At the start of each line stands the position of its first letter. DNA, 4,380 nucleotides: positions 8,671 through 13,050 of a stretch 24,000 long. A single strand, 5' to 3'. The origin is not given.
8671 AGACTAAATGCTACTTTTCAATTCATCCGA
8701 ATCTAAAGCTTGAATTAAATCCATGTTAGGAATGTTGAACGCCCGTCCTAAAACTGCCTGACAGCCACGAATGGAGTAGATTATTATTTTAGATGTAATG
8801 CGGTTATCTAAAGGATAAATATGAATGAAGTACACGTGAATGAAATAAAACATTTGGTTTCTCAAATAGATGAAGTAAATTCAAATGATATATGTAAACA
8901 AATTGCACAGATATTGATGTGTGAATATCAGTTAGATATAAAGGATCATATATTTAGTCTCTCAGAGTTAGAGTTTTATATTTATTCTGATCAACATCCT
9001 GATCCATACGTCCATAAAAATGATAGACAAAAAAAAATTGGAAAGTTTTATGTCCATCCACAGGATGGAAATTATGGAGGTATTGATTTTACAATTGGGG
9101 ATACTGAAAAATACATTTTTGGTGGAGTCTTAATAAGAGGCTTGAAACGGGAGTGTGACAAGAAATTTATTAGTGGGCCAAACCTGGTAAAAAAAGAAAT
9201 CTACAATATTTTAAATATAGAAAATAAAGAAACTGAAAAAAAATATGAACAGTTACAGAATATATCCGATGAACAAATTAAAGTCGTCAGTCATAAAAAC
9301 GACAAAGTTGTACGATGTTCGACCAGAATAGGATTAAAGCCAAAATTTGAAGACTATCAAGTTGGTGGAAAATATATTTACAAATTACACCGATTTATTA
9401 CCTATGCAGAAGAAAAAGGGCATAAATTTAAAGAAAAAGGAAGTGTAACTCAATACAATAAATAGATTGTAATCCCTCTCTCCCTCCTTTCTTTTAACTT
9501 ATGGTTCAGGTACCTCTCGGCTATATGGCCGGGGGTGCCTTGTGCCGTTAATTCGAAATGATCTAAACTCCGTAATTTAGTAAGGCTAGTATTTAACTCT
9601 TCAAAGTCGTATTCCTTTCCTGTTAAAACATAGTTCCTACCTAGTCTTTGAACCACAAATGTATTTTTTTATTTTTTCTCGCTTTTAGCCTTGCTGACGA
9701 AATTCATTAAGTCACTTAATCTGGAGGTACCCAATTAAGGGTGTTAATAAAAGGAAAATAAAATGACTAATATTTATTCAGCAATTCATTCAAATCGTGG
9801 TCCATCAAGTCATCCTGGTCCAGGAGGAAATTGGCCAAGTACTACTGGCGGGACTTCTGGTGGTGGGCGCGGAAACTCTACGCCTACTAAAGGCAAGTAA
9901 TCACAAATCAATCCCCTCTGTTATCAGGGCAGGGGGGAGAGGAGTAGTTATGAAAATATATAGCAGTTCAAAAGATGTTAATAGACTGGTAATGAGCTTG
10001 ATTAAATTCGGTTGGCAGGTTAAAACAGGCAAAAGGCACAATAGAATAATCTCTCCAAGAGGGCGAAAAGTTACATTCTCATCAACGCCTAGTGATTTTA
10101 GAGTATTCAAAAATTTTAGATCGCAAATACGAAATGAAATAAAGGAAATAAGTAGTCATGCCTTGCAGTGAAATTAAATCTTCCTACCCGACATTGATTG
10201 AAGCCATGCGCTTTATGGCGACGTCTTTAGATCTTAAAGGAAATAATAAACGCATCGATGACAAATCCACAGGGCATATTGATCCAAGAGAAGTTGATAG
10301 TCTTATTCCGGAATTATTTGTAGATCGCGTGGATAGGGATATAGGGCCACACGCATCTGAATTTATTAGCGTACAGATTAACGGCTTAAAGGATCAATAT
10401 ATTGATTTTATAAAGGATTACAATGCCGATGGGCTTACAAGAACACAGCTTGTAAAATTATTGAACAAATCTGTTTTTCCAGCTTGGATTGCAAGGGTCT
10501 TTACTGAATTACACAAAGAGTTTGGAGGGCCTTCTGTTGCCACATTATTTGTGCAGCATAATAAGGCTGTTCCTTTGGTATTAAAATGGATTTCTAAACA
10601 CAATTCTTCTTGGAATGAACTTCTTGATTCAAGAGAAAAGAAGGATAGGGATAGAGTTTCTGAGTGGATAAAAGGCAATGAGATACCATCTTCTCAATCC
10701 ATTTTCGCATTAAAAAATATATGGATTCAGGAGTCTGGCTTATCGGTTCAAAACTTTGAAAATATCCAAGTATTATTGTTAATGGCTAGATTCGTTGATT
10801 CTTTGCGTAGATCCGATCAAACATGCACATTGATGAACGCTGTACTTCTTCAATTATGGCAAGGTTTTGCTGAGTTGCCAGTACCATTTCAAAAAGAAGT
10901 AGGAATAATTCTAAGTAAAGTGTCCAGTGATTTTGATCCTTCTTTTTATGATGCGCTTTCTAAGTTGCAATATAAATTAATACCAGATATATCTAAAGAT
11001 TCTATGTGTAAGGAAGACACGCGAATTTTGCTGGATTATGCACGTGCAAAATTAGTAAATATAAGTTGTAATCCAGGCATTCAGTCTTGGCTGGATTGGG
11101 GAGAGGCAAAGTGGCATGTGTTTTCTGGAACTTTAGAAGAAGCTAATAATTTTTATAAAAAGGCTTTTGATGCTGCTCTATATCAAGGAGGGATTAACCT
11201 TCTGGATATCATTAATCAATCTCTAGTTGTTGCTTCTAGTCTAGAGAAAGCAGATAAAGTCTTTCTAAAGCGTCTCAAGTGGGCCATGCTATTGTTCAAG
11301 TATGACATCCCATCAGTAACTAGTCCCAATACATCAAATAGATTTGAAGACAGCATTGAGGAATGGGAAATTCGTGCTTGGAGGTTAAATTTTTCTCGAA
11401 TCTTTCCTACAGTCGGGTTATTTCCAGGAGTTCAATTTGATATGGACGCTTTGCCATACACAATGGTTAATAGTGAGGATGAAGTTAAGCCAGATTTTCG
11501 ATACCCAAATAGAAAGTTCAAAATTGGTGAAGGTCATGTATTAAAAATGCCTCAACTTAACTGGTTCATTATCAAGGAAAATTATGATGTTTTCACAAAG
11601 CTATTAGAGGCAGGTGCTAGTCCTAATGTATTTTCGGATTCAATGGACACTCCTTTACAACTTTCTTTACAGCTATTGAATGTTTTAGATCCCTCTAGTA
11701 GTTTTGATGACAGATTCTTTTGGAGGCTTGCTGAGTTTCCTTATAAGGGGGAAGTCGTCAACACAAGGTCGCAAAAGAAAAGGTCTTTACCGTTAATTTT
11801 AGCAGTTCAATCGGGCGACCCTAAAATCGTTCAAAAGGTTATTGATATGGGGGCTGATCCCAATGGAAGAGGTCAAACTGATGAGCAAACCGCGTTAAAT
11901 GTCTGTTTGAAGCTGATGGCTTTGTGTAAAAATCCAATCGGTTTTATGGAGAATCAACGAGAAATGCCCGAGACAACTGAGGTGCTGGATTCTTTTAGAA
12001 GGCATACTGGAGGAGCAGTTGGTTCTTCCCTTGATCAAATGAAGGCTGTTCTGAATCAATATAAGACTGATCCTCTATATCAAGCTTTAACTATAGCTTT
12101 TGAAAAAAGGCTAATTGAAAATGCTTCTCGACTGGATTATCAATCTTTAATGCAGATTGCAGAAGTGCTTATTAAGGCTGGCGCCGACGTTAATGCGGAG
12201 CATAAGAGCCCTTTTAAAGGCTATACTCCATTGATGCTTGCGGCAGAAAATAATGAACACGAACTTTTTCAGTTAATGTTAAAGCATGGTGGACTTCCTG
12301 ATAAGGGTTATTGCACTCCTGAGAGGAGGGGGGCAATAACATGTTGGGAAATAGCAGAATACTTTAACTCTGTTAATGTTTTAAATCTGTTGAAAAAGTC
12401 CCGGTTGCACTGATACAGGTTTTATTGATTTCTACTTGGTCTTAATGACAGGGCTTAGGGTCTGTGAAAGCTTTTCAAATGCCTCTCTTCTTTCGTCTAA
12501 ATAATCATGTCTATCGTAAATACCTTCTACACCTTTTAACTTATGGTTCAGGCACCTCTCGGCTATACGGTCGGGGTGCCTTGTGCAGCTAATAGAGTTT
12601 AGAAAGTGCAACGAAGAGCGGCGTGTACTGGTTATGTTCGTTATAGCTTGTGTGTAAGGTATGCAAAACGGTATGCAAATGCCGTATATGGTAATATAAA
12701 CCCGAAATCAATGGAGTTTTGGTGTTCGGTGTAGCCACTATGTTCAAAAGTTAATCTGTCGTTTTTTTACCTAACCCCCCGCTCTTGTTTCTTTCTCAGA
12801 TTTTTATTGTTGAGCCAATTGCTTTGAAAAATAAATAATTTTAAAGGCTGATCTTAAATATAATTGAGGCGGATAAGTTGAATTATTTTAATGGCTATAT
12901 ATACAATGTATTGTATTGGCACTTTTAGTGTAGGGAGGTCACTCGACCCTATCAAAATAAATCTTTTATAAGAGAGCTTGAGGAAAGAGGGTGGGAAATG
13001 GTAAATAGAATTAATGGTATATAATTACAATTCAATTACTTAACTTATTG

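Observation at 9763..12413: Coupled trio (45-aa Gly-rich peptide, 73-aa HicA-like protein, 751-aa unknown-domain/ankyrin protein) in an island cargo slot: best candidate for an undescribed system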

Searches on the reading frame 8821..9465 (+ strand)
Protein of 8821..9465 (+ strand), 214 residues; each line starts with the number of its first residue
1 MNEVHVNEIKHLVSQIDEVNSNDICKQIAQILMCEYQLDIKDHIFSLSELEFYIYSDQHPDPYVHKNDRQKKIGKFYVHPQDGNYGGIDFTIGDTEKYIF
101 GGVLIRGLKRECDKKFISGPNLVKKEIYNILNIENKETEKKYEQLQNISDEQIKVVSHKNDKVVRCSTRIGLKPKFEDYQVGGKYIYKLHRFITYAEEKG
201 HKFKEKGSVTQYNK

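Call 8: search_protein_families(library=pfam, proteins=[window:8821-9465:+], max_evalue=1)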
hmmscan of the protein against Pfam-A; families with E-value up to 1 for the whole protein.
window:8821-9465:+ (214 aa): 2 families
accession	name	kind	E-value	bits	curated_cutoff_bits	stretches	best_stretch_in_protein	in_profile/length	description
PF03656.18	Pam16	-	0.04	14.4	30.3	1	125-171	58-108/127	Pam16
PF20715.2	DUF6827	-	0.17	12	26.9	1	5-50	38-85/158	Domain of unknown function (DUF6827)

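Call 9: search_protein_families(library=padloc, proteins=[window:8821-9465:+], max_evalue=1)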
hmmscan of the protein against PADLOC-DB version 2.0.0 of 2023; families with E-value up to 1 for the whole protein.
window:8821-9465:+ (214 aa): 0 families

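Call 10: search_protein_families(library=ncbifam, proteins=[window:8821-9465:+], max_evalue=0.1)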
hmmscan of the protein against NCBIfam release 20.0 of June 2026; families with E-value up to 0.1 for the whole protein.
window:8821-9465:+ (214 aa): 0 families

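Call 113: search_protein_families(library=phrogs, proteins=[window:8821-9462:+], max_evalue=0.01)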
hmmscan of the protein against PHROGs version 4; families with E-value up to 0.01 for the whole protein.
window:8821-9462:+ (214 aa): 0 families

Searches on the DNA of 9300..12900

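Call 115: search_rna_families(source=window, start=9300, end=12900, threshold=evalue, max_evalue=1)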
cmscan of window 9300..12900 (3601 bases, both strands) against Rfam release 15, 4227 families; matches with E-value up to 1: 1.
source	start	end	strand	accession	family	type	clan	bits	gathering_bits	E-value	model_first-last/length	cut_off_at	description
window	10094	10130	-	RF04360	psbT-asRNA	Gene; antisense;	-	22.4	48.5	0.36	1-38/38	no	Plastid psbT antisense RNA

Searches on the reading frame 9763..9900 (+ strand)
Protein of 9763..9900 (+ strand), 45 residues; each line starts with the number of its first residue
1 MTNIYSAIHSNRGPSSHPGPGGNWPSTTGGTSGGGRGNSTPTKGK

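Call 8: search_protein_families(library=pfam, proteins=[window:9763-9900:+], max_evalue=1)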
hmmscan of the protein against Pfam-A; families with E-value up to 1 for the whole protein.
window:9763-9900:+ (45 aa): 0 families

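Call 9: search_protein_families(library=padloc, proteins=[window:9763-9900:+], max_evalue=1)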
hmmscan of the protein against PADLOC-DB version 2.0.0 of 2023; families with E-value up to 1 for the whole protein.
window:9763-9900:+ (45 aa): 0 families

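Call 10: search_protein_families(library=ncbifam, proteins=[window:9763-9900:+], max_evalue=0.1)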
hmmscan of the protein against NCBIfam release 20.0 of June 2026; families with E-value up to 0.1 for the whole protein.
window:9763-9900:+ (45 aa): 0 families

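Call 46: search_protein_families(library=pfam, proteins=[window:9763-9897:+], max_evalue=10)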
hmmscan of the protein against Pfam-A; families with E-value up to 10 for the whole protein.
seq(45 aa): 0 families

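Call 87: find_homologous_proteins(query=A6, max_evalue=0.01)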
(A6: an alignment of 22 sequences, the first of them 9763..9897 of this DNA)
Query A6 (22 sequences) (45 aa, profile of the alignment): 639 proteins with E <= 0.01 among 7063 candidates; the best 120 are listed.
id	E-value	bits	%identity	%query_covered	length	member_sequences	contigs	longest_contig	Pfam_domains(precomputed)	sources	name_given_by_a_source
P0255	1.0e-18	85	88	56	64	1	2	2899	-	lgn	-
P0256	3.2e-15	74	100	100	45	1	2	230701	-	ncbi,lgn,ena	-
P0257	1.0e-14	72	83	64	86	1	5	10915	-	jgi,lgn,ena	-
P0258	1.6e-14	71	82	76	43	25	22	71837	-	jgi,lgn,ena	jgi:hypothetical protein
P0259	1.7e-14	71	66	84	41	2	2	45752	-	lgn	-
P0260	1.9e-14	71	77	67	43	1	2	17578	-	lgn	-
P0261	2.4e-14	71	79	76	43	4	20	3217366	-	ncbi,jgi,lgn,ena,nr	ncbi:hypothetical protein [Pseudomonas sp. C27(2019)]|nr:hypothetical protein [Pseudomonas sp. C27(2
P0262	2.5e-14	71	78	80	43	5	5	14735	-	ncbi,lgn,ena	-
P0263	2.7e-14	71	78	71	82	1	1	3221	-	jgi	jgi:hypothetical protein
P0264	2.7e-14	71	81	71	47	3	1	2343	-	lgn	-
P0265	3.3e-14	70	73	82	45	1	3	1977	-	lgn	-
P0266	3.9e-14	70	81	71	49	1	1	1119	-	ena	-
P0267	4.4e-14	70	82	76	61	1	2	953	-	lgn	-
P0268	4.6e-14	70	82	76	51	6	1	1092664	-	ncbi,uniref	ncbi:hypothetical protein WLQ65_18215 [Pseudoalteromonas piscicida]|uniref:hypothetical protein n=1 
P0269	4.8e-14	70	79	76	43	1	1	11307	-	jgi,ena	-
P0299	5.4e-13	66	83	80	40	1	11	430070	-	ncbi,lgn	ncbi:hypothetical protein ABN196_08390 [Proteus terrae]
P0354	1.0e-11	62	72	71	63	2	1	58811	-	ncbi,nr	ncbi:hypothetical protein FZI41_04455 [Cronobacter sakazakii]|nr:hypothetical protein FZI41_04455 [C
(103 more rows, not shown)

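Call 88: find_encoding_contigs(protein=P0299, flank=6000, max_places=2)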
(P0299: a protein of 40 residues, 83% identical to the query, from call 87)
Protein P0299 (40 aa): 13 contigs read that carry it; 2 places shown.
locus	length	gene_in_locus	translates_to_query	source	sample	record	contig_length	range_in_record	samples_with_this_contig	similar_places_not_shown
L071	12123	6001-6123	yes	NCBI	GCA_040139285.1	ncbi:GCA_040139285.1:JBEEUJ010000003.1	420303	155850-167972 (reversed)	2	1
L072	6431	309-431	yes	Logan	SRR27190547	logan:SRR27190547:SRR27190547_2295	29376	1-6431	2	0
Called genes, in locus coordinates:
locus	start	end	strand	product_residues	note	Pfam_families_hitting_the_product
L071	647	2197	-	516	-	PF02203:TarH (weak), PF12729:4HB_MCP_1, PF00672:HAMP (faint), PF00015:MCPsignal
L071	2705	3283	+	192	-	-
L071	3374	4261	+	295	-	PF02567:PhzC-PhzF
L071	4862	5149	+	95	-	-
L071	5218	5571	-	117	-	-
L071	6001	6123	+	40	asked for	-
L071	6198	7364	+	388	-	-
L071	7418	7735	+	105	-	-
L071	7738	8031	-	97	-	-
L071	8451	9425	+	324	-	-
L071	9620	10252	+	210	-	PF11726:YagK_YfjJ_C, PF23343:REP_ORF2-G2P (weak)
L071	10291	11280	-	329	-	PF05049:IIGP, PF01926:MMR_HSR1, PF04548:AIG1 (weak)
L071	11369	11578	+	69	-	PF05930:Phage_AlpA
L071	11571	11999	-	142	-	PF10980:DUF2787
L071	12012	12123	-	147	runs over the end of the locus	PF10980:DUF2787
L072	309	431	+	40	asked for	-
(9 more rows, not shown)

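Call 89: find_encoding_contigs(protein=P0354, flank=6000, max_places=2)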
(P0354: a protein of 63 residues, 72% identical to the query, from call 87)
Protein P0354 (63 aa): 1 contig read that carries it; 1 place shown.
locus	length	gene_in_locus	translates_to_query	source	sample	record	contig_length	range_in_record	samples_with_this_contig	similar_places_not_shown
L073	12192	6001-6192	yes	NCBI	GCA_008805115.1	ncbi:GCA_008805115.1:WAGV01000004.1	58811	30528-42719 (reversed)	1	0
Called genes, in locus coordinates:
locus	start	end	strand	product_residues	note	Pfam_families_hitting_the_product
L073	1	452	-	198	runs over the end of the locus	-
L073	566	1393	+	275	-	-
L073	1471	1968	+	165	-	-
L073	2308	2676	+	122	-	-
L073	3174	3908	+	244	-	PF05857:TraX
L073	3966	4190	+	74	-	-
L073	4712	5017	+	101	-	-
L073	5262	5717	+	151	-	PF26636:DUF8209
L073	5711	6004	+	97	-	PF07377:DUF1493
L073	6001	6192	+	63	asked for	-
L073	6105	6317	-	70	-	-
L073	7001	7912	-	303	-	PF02387:IncFII_repA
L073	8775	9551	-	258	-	PF18312:ScsC_N, PF13098:Thioredoxin_2 (faint), PF13462:Thioredoxin_4, PF01323:DSBA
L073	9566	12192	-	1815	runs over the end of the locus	PF08751:TrwC, PF22232:TraI_hel_assoc_N, PF18272:ssDNA_TraI_N (faint), PF18340:TraI_2B, PF13245:AAA_19, PF13604:AAA_30, PF07057:TraI_C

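Call 90: find_encoding_contigs(protein=P0261, flank=6000, max_places=3)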
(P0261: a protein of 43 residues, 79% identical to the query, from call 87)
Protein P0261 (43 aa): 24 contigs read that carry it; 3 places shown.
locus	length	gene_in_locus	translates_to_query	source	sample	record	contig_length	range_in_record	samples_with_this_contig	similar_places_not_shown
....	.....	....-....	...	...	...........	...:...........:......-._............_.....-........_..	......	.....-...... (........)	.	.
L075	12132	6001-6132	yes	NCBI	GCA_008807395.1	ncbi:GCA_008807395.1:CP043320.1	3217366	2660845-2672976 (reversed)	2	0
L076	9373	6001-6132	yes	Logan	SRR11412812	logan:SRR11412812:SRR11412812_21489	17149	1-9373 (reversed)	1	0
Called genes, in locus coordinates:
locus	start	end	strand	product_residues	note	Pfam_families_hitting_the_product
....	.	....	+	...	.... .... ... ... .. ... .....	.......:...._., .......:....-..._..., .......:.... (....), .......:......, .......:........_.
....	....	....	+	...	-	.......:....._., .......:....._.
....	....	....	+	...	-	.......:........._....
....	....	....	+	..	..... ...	-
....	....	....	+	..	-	-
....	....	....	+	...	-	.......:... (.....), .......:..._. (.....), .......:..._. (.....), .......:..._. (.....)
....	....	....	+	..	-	-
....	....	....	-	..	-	-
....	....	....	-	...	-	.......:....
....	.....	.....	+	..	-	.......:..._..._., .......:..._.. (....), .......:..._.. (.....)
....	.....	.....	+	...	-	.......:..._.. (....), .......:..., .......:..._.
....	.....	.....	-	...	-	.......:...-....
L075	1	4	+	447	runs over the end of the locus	PF10117:McrBC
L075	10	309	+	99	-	-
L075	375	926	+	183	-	PF05728:UPF0227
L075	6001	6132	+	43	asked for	-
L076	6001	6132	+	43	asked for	-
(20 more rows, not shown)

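Call 113: search_protein_families(library=phrogs, proteins=[window:9763-9897:+, L071:6198-7361:+], max_evalue=0.01)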
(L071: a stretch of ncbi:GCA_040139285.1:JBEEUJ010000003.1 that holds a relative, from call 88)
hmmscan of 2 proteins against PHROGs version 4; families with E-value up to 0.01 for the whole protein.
window:9763-9897:+ (45 aa): 0 families

L071:6198-7361:+ (388 aa): 0 families
